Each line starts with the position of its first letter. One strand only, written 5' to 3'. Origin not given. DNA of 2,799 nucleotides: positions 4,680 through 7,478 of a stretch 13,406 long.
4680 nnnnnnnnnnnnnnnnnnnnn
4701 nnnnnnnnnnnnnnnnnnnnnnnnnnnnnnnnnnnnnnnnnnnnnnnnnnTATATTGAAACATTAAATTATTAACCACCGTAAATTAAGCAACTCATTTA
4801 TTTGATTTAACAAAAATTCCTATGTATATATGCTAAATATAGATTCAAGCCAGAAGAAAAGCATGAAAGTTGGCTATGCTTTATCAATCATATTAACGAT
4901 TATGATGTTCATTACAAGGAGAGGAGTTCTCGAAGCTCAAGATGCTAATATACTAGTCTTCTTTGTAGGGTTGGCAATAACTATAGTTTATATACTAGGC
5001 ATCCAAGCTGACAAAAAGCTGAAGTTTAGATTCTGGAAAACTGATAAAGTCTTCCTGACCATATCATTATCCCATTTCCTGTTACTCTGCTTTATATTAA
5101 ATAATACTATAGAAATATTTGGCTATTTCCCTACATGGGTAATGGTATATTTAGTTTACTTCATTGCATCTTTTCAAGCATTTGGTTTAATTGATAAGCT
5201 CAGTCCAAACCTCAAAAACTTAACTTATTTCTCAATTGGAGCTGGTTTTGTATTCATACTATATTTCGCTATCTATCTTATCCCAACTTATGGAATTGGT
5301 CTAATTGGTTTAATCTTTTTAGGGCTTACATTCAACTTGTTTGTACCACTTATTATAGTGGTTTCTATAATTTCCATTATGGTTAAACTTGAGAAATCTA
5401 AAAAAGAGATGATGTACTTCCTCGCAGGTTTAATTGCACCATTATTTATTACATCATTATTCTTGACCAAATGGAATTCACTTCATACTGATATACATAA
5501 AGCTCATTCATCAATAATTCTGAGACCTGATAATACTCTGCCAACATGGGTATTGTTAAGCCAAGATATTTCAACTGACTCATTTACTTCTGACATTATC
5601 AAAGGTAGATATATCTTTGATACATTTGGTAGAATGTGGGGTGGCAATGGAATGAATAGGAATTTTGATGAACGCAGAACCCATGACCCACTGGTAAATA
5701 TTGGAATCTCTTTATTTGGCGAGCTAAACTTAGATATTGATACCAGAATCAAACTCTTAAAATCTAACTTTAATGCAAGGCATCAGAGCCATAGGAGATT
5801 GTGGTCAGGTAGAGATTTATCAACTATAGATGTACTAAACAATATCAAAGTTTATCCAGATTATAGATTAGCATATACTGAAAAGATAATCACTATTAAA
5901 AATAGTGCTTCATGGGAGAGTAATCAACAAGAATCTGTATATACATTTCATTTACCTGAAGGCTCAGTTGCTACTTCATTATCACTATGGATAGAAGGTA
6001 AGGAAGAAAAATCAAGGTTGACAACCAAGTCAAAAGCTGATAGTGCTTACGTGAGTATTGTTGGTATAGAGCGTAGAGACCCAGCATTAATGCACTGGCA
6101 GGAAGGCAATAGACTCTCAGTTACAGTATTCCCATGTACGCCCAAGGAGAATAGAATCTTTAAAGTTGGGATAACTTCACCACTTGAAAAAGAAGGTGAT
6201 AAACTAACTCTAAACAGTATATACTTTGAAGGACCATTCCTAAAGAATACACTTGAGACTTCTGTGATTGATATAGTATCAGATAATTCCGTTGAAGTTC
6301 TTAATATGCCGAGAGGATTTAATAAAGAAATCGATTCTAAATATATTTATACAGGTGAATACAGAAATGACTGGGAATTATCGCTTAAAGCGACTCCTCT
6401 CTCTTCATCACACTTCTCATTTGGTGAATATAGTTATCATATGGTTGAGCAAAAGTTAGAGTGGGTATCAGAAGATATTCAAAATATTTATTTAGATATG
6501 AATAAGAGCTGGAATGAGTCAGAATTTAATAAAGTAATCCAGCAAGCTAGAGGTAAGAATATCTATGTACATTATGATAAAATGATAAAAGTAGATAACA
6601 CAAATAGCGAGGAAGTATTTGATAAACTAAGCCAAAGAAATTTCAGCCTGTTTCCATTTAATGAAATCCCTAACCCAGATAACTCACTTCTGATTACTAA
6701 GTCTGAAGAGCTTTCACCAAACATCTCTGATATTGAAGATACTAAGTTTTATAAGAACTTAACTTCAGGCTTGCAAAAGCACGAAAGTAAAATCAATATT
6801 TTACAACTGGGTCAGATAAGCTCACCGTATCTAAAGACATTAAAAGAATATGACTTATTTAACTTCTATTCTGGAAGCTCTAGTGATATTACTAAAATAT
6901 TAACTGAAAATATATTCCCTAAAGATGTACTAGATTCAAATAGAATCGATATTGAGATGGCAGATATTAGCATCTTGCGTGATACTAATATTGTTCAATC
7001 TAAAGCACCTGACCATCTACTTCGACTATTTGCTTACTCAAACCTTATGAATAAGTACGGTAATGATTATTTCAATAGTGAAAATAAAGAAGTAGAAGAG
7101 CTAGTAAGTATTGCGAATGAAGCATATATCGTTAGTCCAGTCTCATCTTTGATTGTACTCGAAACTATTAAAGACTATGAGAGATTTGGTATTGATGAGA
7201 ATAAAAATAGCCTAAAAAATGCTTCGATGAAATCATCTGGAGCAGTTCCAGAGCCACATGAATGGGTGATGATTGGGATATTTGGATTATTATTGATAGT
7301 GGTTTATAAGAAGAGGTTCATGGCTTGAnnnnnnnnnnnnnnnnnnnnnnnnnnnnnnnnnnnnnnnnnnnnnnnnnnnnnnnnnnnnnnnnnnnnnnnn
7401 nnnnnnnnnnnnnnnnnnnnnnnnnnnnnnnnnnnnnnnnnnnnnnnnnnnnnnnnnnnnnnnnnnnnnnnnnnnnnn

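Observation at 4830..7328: Unusual architecture for an exosortase substrate: N-terminal ~7-TM domain instead of a signal peptide, plus C-terminal PEP-CTERM-like anchor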

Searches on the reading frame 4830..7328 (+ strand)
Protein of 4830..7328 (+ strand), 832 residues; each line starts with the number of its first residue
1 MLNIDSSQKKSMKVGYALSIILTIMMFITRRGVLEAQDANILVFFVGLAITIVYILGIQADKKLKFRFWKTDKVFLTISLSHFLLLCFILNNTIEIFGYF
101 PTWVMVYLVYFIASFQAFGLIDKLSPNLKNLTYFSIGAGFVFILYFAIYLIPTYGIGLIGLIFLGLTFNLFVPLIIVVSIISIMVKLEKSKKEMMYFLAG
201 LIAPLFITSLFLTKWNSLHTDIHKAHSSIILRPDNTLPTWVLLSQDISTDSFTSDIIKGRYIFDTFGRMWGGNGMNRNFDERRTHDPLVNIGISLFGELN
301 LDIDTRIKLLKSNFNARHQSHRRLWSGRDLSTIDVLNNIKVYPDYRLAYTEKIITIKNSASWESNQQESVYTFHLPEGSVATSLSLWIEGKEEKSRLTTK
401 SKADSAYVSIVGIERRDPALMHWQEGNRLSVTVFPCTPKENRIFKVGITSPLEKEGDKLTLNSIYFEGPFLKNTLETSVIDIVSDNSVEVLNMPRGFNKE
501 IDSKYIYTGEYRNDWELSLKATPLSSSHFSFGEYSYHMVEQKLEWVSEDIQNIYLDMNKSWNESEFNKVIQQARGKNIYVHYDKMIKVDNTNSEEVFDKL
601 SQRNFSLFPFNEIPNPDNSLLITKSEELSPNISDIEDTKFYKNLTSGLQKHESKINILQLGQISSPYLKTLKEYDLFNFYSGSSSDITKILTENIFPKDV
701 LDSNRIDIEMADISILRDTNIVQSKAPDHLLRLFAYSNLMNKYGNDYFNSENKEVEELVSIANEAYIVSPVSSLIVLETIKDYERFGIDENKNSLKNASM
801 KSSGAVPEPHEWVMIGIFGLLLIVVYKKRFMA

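Call 3: search_protein_families(library=ncbifam, proteins=[window:4830-7328:+], max_evalue=0.01)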
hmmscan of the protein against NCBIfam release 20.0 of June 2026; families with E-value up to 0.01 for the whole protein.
window:4830-7328:+ (832 aa): 3 families
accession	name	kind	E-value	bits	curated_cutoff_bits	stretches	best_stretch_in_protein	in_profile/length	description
TIGR04477.1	sorted_by_XrtN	equivalog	1.5e-259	863.5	250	1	14-828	3-819/822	XrtN system VIT domain-containing protein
TIGR04286.1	MSEP-CTERM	equivalog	8.2e-23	80.3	150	2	333-449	465-577/920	MSEP-CTERM sorting domain-containing protein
TIGR02921.1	PEP_integral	hypoth_equivalog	4.4e-07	28.5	200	1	681-829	761-921/922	TIGR02921 family PEP-CTERM protein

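Call 4: search_protein_families(library=pfam, proteins=[window:4830-7328:+], max_evalue=0.01)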
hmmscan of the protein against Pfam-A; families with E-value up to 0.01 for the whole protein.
window:4830-7328:+ (832 aa): 1 family
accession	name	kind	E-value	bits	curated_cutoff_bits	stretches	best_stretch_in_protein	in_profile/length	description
PF08487.16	VIT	-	1.5e-08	35.3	26.5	1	348-446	15-109/111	Vault protein inter-alpha-trypsin domain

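Call 7: find_homologous_proteins(query=window:4830-7325:+, max_evalue=0.00001)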
Query window:4830-7325:+ (832 aa): 630 proteins with E <= 0.00001 among 8000 candidates; the best 120 are listed.
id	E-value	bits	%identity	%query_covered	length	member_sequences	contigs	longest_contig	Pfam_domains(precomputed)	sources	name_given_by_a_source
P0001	0.0e+0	1859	100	100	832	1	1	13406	PF08487.17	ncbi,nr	ncbi:XrtN system VIT domain-containing protein [Candidatus Kapabacteria bacterium]|nr:XrtN system VI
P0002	0.0e+0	1507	77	100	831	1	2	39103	PF08487.17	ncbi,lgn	-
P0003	0.0e+0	1156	61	99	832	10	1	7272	PF08487.17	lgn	-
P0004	4.6e-287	973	52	99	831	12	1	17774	PF08487.17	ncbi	-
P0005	1.3e-285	968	56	93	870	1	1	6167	PF08487.17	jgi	-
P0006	1.3e-282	958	55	95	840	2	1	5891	PF08487.17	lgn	-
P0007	3.9e-280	950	55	94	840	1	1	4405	PF08487.17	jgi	-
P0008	9.3e-280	948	52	100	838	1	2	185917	PF08487.17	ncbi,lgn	-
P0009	3.6e-279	947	53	95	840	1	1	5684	PF08487.17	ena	-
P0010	3.9e-279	946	53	97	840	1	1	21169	PF08487.17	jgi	jgi:XrtN system VIT domain protein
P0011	7.1e-279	946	53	96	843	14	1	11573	PF08487.17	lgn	-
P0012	8.6e-279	945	53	98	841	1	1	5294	PF08487.17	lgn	-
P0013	2.2e-277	941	53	99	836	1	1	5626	PF08487.17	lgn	-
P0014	2.4e-277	940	54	94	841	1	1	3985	PF08487.17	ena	-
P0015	8.1e-277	939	54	94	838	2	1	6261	PF08487.17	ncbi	-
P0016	1.5e-276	938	53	91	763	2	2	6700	PF08487.17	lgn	-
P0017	5.8e-276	936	52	99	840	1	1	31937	PF08487.17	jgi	jgi:XrtN system VIT domain protein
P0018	7.3e-276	936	53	97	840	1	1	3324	PF08487.17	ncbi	-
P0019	7.8e-276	935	53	94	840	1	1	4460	PF08487.17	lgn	-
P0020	7.3e-275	932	53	92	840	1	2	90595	PF08487.17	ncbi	-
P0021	9.2e-275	932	54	95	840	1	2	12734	PF08487.17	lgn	-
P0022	4.1e-271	920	51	100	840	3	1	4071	PF08487.17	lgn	-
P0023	8.7e-271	919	51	94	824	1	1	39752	PF08487.17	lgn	-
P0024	1.9e-270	918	53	94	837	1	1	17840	PF08487.17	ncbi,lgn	-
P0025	2.2e-270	917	51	97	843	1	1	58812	PF08487.17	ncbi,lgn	ncbi:MAG: XrtN system VIT domain-containing protein [Bacteroidales bacterium]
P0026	3.4e-270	917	52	96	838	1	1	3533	PF08487.17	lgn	-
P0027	6.0e-270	916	54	92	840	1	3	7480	PF08487.17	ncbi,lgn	-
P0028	4.1e-269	913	50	99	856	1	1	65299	PF08487.17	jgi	-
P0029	5.3e-268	910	48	98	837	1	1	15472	PF08487.17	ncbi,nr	ncbi:MAG: XrtN system VIT domain-containing protein [Bacteroidales bacterium]|nr:XrtN system VIT dom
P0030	8.8e-268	909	51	98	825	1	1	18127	PF08487.17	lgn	-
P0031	2.6e-266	904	51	100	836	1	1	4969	PF08487.17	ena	-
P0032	1.6e-265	901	50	100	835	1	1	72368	PF08487.17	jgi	jgi:XrtN system VIT domain protein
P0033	7.9e-264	896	47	99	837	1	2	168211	PF08487.17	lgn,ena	-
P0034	3.9e-263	893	49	98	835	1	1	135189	PF08487.17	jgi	-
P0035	6.8e-263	893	54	86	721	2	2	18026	PF08487.17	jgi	jgi:XrtN system VIT domain protein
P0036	4.3e-260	883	49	94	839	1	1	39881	PF08487.17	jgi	-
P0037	4.7e-258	877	52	92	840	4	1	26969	PF08487.17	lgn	-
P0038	3.8e-253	860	50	99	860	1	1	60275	PF08487.17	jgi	jgi:XrtN system VIT domain protein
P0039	1.2e-249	849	49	95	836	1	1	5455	PF08487.17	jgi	jgi:XrtN system VIT domain protein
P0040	1.5e-249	849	48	100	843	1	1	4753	PF08487.17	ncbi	-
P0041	4.4e-247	840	49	95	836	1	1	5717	PF08487.17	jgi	jgi:XrtN system VIT domain protein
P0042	1.1e-246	839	48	97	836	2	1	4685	PF08487.17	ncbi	-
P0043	5.7e-244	830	48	97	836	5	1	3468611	PF08487.17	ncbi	-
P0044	4.5e-241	821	48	96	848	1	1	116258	PF08487.17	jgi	jgi:XrtN system VIT domain protein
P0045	1.1e-239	816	46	99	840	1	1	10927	PF08487.17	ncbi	-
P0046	1.8e-239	815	48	94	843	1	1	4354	PF08487.17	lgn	-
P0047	3.1e-239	814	48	94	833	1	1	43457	PF08487.17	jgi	jgi:XrtN system VIT domain protein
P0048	3.3e-238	811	45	99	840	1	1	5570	PF08487.17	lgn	-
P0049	3.3e-237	808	47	98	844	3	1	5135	PF08487.17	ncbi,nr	ncbi:MAG: XrtN system VIT domain-containing protein [Flavobacteriales bacterium]|nr:XrtN system VIT 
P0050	2.5e-234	798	48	95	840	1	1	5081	PF08487.17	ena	-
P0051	2.1e-231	789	44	99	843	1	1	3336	PF08487.17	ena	-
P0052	5.6e-230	784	48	95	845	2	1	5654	PF08487.17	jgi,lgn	jgi:XrtN system VIT domain protein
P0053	1.4e-229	782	46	98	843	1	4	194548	PF08487.17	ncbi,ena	-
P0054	2.7e-229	782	47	95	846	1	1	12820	PF08487.17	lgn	-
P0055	7.7e-229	780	48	90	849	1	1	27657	PF08487.17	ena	-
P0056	1.4e-228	779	48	92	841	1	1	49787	PF08487.17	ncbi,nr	ncbi:MAG: XrtN system VIT domain-containing protein [Vicingaceae bacterium]|nr:XrtN system VIT domai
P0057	1.8e-228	779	47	93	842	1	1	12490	PF08487.17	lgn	-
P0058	3.1e-228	778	46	96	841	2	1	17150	PF08487.17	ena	-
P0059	2.9e-227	775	46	93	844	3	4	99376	PF08487.17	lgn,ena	-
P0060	1.3e-226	773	46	93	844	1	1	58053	PF08487.17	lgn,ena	-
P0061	7.1e-224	764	47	95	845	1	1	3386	PF08487.17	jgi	jgi:XrtN system VIT domain protein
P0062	9.9e-224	763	44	100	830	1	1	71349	PF08487.17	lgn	-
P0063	1.0e-223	763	48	91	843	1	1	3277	PF08487.17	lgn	-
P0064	2.2e-223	762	45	98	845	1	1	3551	PF08487.17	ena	-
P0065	1.3e-222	759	48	89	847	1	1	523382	PF08487.17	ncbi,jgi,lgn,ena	-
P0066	2.0e-221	756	45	99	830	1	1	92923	PF08487.17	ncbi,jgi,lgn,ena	jgi:XrtN system VIT domain protein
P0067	1.1e-220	753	46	92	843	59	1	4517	PF08487.17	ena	-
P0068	1.9e-220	752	46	95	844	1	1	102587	PF08487.17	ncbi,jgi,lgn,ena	-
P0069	3.9e-220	751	46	92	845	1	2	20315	PF08487.17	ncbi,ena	-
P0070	1.0e-219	750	46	95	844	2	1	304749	PF08487.17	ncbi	-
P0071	1.2e-217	743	44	96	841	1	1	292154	PF08487.17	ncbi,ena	-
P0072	8.8e-217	740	44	97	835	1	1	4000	PF08487.17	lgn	-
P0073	1.2e-216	740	45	100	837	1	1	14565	PF08487.17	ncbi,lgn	ncbi:MAG: XrtN system VIT domain-containing protein [Bacteroidota bacterium]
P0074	2.0e-215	736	45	92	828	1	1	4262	PF08487.17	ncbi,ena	-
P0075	1.6e-214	733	43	99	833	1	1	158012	PF08487.17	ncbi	ncbi:MAG: XrtN system VIT domain-containing protein [Flavobacteriales bacterium]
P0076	5.7e-214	731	45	93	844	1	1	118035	PF08487.17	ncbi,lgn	-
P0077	1.7e-213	729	48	85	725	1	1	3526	PF08487.17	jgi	-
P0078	9.4e-213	727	43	99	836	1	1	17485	PF08487.17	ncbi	-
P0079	1.4e-212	726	44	98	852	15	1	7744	PF08487.17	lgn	-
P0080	4.0e-210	718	43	100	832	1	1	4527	PF08487.17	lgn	-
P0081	1.8e-206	706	42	93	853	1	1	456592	PF08487.17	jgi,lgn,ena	-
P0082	3.1e-206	705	43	98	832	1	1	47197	PF08487.17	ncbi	-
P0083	4.7e-205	701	42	97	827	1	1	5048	PF08487.17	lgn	-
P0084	4.3e-203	695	43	98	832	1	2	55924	PF08487.17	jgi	-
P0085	1.2e-202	693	40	100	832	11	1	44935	PF08487.17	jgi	-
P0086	1.9e-202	693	43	93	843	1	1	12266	PF08487.17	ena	-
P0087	3.6e-202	692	42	99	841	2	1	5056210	PF08487.17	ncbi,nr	ncbi:XrtN system VIT domain-containing protein [Flammeovirga sp. MY04]|nr:XrtN system VIT domain-con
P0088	5.9e-202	691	43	93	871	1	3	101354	PF08487.17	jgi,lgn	-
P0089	1.6e-201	690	41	95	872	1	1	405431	PF08487.17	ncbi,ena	-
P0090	1.8e-201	690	41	95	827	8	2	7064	PF08487.17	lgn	-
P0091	5.7e-201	688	41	97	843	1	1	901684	PF08487.17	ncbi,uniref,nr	ncbi:XrtN system VIT domain-containing protein [Mucilaginibacter agri]|uniref:XrtN system VIT domain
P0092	7.8e-200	684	43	93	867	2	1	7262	PF08487.17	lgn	-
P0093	1.6e-199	683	41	97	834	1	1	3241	PF08487.17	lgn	-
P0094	1.2e-197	677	43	97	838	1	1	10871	PF08487.17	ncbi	-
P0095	1.8e-197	676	43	97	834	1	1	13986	PF08487.17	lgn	-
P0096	5.0e-197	675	41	95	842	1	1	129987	PF08487.17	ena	-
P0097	1.4e-195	670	42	90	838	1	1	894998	PF08487.17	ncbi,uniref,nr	ncbi:XrtN system VIT domain-containing protein [Mucilaginibacter segetis]|uniref:XrtN system VIT dom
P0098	4.1e-195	669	41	96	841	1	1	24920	PF08487.17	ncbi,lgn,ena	-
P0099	5.4e-194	665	42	89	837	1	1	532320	PF08487.17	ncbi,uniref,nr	ncbi:XrtN system VIT domain-containing protein [Mucilaginibacter pedocola]|uniref:VIT domain-contain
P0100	8.0e-194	664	41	97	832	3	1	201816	PF08487.17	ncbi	ncbi:MAG: XrtN system VIT domain-containing protein [Chitinophagales bacterium]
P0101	2.3e-193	663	42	95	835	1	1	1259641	PF08487.17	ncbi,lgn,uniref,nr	ncbi:XrtN system VIT domain-containing protein [Pedobacter duraquae]|uniref:XrtN system VIT domain p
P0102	4.0e-193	662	42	95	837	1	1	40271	PF08487.17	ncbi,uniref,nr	ncbi:XrtN system VIT domain-containing protein [Pedobacter psychrodurus]|uniref:XrtN system VIT doma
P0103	4.4e-193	662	44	90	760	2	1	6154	PF08487.17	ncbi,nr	ncbi:MAG: XrtN system VIT domain-containing protein, partial [Hymenobacteraceae bacterium]|nr:XrtN s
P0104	4.8e-193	662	43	88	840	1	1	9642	PF08487.17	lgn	-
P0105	6.0e-193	661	43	94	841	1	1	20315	PF08487.17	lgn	-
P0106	2.0e-192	660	42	94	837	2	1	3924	PF08487.17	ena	-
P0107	5.5e-192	658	43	95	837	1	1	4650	PF08487.17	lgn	-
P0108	3.4e-191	656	40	98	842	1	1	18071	PF08487.17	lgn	-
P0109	8.3e-191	654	41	94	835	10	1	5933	PF08487.17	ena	-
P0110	1.2e-190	654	39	99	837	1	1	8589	PF08487.17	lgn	-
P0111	2.0e-190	653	39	98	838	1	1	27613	PF08487.17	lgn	-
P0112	1.2e-189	650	39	98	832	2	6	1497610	PF08487.17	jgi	jgi:XrtN system VIT domain protein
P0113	1.4e-189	650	41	98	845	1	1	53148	PF08487.17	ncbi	ncbi:MAG: XrtN system VIT domain-containing protein [Daejeonella sp.]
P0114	1.8e-189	650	41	98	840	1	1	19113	PF08487.17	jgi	jgi:XrtN system VIT domain protein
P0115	1.4e-188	647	40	92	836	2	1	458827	PF08487.17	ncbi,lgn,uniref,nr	ncbi:XrtN system VIT domain-containing protein [Mucilaginibacter gilvus]|uniref:XrtN system VIT doma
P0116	2.8e-188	646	42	90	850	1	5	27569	PF08487.17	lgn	-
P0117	5.0e-188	645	40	97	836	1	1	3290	PF08487.17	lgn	-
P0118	6.0e-188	645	39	97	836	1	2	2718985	PF08487.17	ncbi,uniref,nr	ncbi:XrtN system VIT domain-containing protein [Pontibacter sp. KCTC 32443]|uniref:XrtN system VIT d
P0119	9.7e-188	644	39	99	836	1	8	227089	PF08487.17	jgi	jgi:XrtN system VIT domain protein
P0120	1.2e-187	644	40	98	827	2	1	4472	PF08487.17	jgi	jgi:XrtN system VIT domain protein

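Call 19: find_related_loci(query=A1, collection=genome_contigs, flank=7000)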
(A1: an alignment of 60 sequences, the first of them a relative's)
Query A1 (832 aa) in genome_contigs; peptide patterns used: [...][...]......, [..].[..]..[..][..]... (x = any residue, [..] = any of these).
599 stretches matched a pattern (row limit reached: there are more); 543 encode a relative of the query (tblastn E <= 1e-3); the best 80 are kept; 80 distinct loci.
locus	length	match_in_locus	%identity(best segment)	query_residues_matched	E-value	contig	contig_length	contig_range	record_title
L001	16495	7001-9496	77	1-832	0e+0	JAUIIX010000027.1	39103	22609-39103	MAG: bacterium isolate Co_bin.282 NODE_6595_length_39103_cov_1.410227, whole genome shotgun sequence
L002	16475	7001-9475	62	8-832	0e+0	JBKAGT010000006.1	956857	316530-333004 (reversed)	MAG: Chlorobiota bacterium isolate Ske_MAG9 Ske_MAG9_0006, whole genome shotgun sequence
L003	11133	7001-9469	52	7-829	0e+0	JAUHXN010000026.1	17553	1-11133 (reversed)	MAG: bacterium isolate 3_bin.102 NODE_3870_length_17553_cov_0.870251, whole genome shotgun sequence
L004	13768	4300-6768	52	7-829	0e+0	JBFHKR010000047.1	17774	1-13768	MAG: Chlorobiota bacterium isolate Mix_sand07.2021.05.G.94 k141_62946_length_17774_cov_24.7434, whole genome shotgun seq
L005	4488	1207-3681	52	3-822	0e+0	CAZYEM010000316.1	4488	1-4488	MAG TPA_asm: uncultured Bacteroides sp. isolate SRP272421_co2_596 genome assembly, contig: NODE_82384_length_4488_cov_5.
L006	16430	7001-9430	51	5-813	0e+0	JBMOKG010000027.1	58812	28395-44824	MAG: Bacteroidales bacterium isolate Deming_bin.89 contig809, whole genome shotgun sequence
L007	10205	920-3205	53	67-828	0e+0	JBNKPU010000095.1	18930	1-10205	MAG: Bacteroidales bacterium isolate G1.bin.32.orig k141_1063862, whole genome shotgun sequence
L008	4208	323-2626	54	44-812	0e+0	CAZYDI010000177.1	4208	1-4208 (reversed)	MAG TPA_asm: uncultured Bacteroidales bacterium isolate SRP192927_co6_439 genome assembly, contig: NODE_60515_length_420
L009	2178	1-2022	56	139-813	0e+0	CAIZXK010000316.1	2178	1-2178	MAG: uncultured Bacteroidales bacterium isolate Loc090721-8-6m_bin-0401 genome assembly, contig: bin-0401:316/779, whole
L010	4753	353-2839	48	3-831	0e+0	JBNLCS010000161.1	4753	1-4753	MAG: Bacteroidales bacterium isolate C1C2.bin.7.orig k141_2287993, whole genome shotgun sequence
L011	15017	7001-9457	48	4-815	0e+0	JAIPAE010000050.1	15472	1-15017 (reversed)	MAG: Bacteroidales bacterium isolate Tobar15.5-16.5m-G4 Tobar15-5-16-5m-C2716, whole genome shotgun sequence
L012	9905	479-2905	47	6-812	0e+0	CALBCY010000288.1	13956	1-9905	MAG: uncultured Chitinophagales bacterium isolate H3_Bin_Bin_42_1 genome assembly, contig: c_000003716484, whole genome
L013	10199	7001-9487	46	4-828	0e+0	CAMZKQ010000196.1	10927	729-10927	uncultured Chlorobi bacterium isolate RB_MAG_00028 genome assembly, contig: RB_MAG_00028_000000000099, whole genome shot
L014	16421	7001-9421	48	20-828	0e+0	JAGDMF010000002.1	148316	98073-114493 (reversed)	MAG: Bacteroidetes bacterium isolate CTSoil_032 scaffold_33, whole genome shotgun sequence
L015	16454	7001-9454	45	10-829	0e+0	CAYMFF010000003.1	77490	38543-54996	MAG TPA_asm: uncultured Chitinophagaceae bacterium isolate SRP268394_co1_89 genome assembly, contig: NODE_403_length_774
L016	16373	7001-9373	46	43-829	0e+0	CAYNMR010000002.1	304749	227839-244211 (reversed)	MAG TPA_asm: uncultured Vicingus sp. isolate binchicken_co179_110 genome assembly, contig: NODE_141_length_304749_cov_8.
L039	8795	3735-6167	39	18-829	0e+0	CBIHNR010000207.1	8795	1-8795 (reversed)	MAG TPA_asm: uncultured Pedobacter sp. isolate SRR18156186_concoct_3 genome assembly, contig: ERZ27336839.1277, whole ge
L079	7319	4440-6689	40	83-815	4e-173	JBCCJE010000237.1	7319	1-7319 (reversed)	MAG: Bacteroidota bacterium isolate P01_C01_bin.106 k141_1270514_length_7319_cov_11.0000, whole genome shotgun sequence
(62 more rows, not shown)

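Call 27: search_solved_structures(query=A1, max_evalue=1)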
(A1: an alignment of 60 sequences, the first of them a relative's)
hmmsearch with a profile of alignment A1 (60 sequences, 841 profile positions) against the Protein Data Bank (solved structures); distinct sequences matched with E-value up to 1: 0.
